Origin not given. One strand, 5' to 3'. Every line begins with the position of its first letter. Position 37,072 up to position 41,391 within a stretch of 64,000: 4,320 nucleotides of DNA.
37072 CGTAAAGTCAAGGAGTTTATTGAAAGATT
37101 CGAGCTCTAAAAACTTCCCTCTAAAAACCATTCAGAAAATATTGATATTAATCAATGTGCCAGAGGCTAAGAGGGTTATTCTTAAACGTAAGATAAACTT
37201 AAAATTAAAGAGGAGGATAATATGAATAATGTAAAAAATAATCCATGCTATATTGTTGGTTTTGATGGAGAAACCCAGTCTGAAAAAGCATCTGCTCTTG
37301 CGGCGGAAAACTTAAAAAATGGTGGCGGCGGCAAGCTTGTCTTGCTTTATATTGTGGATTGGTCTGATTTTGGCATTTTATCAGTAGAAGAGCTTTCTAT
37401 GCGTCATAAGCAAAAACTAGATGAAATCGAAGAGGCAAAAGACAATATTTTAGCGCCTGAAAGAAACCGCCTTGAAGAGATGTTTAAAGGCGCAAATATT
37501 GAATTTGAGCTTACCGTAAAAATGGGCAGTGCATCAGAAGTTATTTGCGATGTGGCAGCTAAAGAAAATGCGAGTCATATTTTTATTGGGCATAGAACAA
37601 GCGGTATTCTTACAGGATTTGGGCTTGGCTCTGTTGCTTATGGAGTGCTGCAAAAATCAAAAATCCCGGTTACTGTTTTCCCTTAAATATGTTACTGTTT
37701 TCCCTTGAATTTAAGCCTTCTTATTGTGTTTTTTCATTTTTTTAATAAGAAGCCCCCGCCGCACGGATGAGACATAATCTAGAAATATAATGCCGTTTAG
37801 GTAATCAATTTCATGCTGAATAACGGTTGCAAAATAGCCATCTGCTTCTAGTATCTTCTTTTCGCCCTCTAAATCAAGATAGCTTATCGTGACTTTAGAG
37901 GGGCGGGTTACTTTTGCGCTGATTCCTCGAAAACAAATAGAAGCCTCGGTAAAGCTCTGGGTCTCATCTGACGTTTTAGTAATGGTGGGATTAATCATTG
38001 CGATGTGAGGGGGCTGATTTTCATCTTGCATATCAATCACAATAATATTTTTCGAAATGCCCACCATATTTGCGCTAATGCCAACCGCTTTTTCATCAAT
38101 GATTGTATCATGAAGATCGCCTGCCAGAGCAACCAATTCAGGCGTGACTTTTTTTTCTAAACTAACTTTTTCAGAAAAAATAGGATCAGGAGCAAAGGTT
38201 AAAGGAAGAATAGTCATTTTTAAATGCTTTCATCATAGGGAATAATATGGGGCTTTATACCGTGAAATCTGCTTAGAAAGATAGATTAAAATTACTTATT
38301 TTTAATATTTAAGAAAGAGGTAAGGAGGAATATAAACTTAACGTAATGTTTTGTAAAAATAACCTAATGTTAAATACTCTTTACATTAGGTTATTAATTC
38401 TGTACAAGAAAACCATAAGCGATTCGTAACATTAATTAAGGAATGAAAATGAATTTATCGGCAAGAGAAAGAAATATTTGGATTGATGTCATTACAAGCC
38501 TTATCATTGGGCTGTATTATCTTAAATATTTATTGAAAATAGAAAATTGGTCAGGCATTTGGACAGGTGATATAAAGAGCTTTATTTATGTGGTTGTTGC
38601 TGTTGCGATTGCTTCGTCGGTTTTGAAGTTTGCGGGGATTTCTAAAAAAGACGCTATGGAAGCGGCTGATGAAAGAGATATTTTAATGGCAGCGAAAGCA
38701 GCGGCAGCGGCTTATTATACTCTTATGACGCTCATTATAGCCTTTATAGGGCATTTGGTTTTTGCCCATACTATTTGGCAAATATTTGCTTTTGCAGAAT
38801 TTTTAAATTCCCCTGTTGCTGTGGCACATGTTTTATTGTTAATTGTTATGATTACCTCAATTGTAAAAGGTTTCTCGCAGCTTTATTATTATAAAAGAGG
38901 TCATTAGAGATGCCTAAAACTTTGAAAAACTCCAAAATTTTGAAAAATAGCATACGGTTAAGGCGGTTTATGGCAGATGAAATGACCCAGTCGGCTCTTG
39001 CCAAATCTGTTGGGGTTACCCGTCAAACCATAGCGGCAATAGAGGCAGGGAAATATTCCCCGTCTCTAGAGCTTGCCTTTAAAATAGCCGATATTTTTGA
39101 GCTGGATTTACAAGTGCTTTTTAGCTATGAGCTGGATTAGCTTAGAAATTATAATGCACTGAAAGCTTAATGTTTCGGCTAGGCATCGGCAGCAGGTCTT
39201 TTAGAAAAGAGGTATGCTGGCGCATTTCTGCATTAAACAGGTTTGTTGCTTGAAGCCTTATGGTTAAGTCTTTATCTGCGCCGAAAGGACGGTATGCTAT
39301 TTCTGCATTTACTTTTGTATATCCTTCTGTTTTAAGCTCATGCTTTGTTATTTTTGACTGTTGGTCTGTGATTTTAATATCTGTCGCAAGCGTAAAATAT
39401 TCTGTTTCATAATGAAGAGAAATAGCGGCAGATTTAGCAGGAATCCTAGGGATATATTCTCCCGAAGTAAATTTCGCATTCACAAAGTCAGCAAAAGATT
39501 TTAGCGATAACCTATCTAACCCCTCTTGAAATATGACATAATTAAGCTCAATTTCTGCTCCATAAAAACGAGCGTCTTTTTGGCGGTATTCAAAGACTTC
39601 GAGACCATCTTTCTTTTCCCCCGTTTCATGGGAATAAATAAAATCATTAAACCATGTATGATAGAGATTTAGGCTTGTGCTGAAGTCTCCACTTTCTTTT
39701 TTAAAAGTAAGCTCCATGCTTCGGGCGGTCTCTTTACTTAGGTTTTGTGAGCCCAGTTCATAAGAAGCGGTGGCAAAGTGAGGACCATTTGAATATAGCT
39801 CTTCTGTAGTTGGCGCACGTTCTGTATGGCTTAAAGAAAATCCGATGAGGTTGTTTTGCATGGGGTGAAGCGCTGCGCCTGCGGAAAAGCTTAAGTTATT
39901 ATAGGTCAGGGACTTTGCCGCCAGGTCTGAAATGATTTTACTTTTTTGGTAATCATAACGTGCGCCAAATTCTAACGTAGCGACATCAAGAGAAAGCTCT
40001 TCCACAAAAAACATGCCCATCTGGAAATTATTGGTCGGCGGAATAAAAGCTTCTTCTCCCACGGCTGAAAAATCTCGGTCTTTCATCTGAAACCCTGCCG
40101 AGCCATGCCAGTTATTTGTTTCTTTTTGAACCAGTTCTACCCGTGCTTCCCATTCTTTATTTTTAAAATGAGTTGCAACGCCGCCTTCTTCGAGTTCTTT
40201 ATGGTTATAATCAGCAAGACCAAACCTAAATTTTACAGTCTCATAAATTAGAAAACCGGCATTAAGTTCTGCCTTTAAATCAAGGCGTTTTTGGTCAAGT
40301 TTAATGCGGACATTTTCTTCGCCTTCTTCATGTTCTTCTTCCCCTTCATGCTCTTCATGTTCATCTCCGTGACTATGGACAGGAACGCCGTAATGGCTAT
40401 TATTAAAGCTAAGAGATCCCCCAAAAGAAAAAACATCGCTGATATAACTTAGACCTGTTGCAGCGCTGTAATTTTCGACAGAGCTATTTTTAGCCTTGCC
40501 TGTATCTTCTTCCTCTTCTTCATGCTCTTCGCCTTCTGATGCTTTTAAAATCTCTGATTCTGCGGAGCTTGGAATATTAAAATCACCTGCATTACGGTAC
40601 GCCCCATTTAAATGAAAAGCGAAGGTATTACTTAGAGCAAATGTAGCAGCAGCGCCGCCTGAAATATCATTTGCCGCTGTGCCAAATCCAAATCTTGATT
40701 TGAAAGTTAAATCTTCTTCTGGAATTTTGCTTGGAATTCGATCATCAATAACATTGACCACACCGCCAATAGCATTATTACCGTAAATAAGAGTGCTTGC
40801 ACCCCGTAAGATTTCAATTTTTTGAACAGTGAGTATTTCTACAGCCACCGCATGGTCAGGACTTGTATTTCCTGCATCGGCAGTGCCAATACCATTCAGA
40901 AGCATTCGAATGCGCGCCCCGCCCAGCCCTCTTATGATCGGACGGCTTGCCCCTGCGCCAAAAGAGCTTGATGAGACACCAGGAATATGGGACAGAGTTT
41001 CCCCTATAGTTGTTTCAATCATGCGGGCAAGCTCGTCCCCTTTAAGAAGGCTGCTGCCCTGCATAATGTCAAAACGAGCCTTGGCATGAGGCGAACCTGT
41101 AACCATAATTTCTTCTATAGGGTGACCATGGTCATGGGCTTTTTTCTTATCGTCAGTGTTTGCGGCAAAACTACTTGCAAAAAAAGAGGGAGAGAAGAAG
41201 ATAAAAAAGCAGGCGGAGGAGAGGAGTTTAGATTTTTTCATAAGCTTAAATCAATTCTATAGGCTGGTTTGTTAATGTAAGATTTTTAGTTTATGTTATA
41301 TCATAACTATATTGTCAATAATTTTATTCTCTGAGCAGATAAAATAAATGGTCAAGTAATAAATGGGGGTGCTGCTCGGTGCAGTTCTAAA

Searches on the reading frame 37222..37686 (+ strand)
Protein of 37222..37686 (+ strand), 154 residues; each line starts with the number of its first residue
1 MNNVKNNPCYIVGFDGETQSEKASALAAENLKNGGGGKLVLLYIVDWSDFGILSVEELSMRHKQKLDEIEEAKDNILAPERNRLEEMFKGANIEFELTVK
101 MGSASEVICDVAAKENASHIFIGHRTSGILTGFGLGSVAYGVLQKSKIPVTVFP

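Call 105: search_protein_families(library=pfam, proteins=[window:37222-37686:+], max_evalue=0.001)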
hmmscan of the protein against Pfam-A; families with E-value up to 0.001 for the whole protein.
window:37222-37686:+ (154 aa): 1 family
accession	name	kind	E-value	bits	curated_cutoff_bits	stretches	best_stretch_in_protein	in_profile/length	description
PF00582.32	Usp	-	5.8e-22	79.2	24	1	12-154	7-141/141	Universal stress protein family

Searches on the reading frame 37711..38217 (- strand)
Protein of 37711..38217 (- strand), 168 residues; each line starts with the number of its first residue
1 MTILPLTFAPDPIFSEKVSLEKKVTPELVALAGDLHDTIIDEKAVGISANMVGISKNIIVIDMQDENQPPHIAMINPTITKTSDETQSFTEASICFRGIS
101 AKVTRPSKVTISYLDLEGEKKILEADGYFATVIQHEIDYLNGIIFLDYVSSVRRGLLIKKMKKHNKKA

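Call 105: search_protein_families(library=pfam, proteins=[window:37711-38217:-], max_evalue=0.001)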
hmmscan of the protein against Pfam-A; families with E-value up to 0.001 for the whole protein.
window:37711-38217:- (168 aa): 1 family
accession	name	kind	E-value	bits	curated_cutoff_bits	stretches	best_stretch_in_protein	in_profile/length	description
PF01327.26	Pep_deformylase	-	8.4e-42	142.9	22.8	1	5-153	3-154/156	Polypeptide deformylase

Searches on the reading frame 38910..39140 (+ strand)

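Call 105: search_protein_families(library=pfam, proteins=[window:38910-39140:+], max_evalue=0.001)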
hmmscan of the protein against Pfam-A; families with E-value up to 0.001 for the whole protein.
window:38910-39140:+ (76 aa): 4 families
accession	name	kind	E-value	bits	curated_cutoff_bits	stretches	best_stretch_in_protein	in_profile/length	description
PF01381.28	HTH_3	-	6.7e-14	52.1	23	1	25-69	10-54/55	Helix-turn-helix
PF13560.12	HTH_31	-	7.1e-07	29.9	27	1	16-66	5-57/64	Helix-turn-helix domain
PF13443.12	HTH_26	-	2.4e-06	28.1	22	1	16-74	1-61/63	Cro/C1-type HTH DNA-binding domain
PF12844.13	HTH_19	-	5.6e-05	23.4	30.2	1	25-71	13-59/64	Helix-turn-helix domain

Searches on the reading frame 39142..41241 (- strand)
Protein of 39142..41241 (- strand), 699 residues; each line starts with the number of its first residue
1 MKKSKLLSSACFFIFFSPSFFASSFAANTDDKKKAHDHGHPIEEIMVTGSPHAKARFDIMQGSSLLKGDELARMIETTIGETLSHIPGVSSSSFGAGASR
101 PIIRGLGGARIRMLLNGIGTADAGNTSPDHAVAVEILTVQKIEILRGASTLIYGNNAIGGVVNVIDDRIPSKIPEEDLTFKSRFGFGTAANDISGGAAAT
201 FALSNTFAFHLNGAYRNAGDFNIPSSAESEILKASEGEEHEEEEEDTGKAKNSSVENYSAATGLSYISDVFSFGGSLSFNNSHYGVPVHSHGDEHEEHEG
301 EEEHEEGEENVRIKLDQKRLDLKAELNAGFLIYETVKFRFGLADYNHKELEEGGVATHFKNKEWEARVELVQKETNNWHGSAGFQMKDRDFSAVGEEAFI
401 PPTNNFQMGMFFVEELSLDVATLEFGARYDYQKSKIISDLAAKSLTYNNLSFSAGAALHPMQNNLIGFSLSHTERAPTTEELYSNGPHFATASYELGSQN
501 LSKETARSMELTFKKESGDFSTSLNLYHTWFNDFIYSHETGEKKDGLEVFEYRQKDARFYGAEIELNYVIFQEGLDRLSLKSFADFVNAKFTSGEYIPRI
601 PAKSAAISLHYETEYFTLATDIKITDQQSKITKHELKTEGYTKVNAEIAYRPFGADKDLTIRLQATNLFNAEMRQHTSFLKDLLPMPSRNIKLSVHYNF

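Call 105: search_protein_families(library=pfam, proteins=[window:39142-41241:-], max_evalue=0.001)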
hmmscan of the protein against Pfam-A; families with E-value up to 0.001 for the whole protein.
window:39142-41241:- (699 aa): 2 families
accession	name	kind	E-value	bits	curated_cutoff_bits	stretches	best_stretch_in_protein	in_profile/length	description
PF00593.30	TonB_dep_Rec_b-barrel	-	1.1e-31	111.6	27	1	320-668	63-436/436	TonB dependent receptor-like, beta-barrel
PF07715.20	Plug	-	9e-19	68.4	23.9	1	59-161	5-107/107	TonB-dependent Receptor Plug Domain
